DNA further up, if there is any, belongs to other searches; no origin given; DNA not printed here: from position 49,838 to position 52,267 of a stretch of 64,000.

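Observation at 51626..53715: Secretin and ExeA-like ATPase carry the same ~160-aa LysM-like periplasmic module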

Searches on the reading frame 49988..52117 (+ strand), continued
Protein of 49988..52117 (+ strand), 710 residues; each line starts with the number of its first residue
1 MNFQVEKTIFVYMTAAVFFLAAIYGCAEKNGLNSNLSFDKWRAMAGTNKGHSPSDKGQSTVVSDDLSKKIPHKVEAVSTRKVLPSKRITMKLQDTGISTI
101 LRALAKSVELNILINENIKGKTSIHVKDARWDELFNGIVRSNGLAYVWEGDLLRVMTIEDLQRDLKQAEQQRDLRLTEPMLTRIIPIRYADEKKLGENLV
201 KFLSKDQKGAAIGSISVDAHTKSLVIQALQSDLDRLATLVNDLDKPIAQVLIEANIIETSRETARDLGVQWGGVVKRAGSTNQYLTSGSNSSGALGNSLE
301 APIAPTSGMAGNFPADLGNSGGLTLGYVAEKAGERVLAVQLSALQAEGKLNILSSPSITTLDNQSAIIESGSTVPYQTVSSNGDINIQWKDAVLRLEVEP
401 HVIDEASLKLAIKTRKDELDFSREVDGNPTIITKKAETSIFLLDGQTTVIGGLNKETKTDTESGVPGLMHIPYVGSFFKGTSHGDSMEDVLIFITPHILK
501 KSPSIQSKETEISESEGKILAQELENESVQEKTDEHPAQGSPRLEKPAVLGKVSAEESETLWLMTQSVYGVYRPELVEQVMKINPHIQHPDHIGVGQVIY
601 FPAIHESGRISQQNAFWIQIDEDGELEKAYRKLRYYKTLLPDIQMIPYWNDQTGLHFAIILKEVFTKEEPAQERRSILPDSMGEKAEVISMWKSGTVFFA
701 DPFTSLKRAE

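Call 70: search_solved_structures(query=window:49988-52117:+, max_evalue=1e-20, show_alignments=0)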
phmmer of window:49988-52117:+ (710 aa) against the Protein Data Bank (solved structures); distinct sequences matched with E-value up to 1e-20: 16.
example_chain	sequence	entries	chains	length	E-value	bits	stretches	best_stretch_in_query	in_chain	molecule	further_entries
3jc8_Qa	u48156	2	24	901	4.3e-63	216.9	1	83-503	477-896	PilQ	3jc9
9x0w_A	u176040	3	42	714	5.9e-55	190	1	85-501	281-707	Fimbrial assembly protein PilQ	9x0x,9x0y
6ve2_A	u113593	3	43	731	6.2e-55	189.9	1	85-501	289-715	Fimbrial assembly protein PilQ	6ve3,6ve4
9sh1_A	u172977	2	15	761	3.7e-40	141.1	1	80-499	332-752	Type IV pilus biogenesis and competence protein PilQ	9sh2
4av2_A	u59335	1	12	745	5.6e-40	140.5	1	80-500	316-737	TYPE IV PILUS BIOGENESIS AND COMPETENCE PROTEIN PILQ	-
6w6m_A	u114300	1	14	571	7.4e-40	140.1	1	84-499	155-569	Type IV pilus secretin PilQ family protein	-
5wln_G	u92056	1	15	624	7.8e-31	110.3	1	182-505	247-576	Type II secretion system protein D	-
5wq7_A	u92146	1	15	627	6.3e-27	97.4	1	207-506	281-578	Putative type II secretion system protein D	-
5zdh_A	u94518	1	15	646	1.1e-26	96.6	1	209-502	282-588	Type II secretion system protein D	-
6hcg_A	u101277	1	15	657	1.2e-25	93.2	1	181-502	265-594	Type II secretion system protein D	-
6i1x_A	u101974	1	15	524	8.9e-25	90.3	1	212-502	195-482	Type II secretion system protein D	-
5wq8_A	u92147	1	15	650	1.9e-24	89.2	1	164-501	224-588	Type II secretion system protein D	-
9k8v_A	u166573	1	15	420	4.3e-24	88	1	215-501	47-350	General secretion pathway protein D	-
5wq9_A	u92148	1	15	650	7.4e-24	87.3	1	164-501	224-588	Type II secretion system protein D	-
5w68_A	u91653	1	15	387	1.2e-23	86.5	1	209-502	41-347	Putative type II secretion protein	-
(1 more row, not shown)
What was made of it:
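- On PilQ-type type IV pilus secretin (NCBIfam TIGR02515): Best solved homologues are PilQ structures (call 70).
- Closest known: T2SS secretin S-domain. Same: Same attachment point, immediately after the last conserved secretin strand (call 70).
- Position: the tail starts where solved PilQs end and where the GspD S-domain starts (call 70). It is attached exactly at the S-domain position (call 70). By alignment the tail begins where T2SS secretins begin their S-domain (call 70).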

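Call 71: find_encoding_contigs(protein=P0194, flank=6000, max_places=1)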
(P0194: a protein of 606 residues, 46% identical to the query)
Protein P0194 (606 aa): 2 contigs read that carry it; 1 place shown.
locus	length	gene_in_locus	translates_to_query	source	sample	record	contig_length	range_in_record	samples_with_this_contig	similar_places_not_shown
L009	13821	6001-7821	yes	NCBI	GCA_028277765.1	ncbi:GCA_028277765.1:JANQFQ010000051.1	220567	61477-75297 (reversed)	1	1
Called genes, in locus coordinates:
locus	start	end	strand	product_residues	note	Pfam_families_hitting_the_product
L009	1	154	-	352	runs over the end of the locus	PF02547:Queuosine_synth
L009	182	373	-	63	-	PF09838:DUF2065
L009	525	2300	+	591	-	PF02554:CstA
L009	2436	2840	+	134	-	PF00072:Response_reg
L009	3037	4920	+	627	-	PF11104:PilM_2 (faint)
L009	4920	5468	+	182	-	-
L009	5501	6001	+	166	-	PF16537:T2SSB (faint)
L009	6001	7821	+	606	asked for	PF07660:STN (faint), PF21305:type_II_gspD_N0 (weak), PF03958:Secretin_N, PF00263:Secretin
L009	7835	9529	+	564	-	PF01637:ATPase_2 (weak), PF13401:AAA_22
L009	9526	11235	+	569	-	PF05157:MshEN, PF00437:T2SSE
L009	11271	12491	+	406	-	PF28597:T2SSF_N (weak), PF00482:T2SSF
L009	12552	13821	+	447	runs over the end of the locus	PF00158:Sigma54_activat, PF14532:Sigma54_activ_2, PF07728:AAA_5 (weak), PF25601:AAA_lid_14, PF02954:HTH_8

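Call 72: find_encoding_contigs(protein=P0264, flank=5000, max_places=1)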
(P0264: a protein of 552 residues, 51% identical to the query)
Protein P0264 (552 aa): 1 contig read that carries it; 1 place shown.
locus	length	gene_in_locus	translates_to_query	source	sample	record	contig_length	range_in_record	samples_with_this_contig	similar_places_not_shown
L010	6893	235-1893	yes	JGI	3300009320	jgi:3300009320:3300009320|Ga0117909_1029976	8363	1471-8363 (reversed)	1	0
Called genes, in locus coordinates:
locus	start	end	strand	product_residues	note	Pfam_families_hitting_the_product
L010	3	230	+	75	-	?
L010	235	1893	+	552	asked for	PF07660:STN (weak), PF03958:Secretin_N, PF00263:Secretin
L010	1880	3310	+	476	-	PF01637:ATPase_2, PF13401:AAA_22, PF05036:SPOR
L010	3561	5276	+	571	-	PF05157:MshEN, PF00437:T2SSE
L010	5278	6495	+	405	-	PF28597:T2SSF_N, PF00482:T2SSF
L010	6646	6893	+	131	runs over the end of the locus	PF07963:N_methyl (weak)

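Call 73: find_encoding_contigs(protein=P0168, flank=4000, max_places=1)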
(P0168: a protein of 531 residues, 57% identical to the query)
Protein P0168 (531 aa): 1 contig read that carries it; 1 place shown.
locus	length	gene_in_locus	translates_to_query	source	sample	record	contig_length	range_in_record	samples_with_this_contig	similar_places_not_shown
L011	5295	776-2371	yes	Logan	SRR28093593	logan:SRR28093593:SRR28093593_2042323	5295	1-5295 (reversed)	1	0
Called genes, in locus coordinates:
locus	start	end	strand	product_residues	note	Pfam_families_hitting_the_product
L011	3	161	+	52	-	?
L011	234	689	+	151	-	-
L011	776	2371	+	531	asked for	PF07660:STN (weak), PF03958:Secretin_N, PF00263:Secretin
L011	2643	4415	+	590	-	PF01637:ATPase_2 (weak), PF13401:AAA_22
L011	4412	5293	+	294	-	?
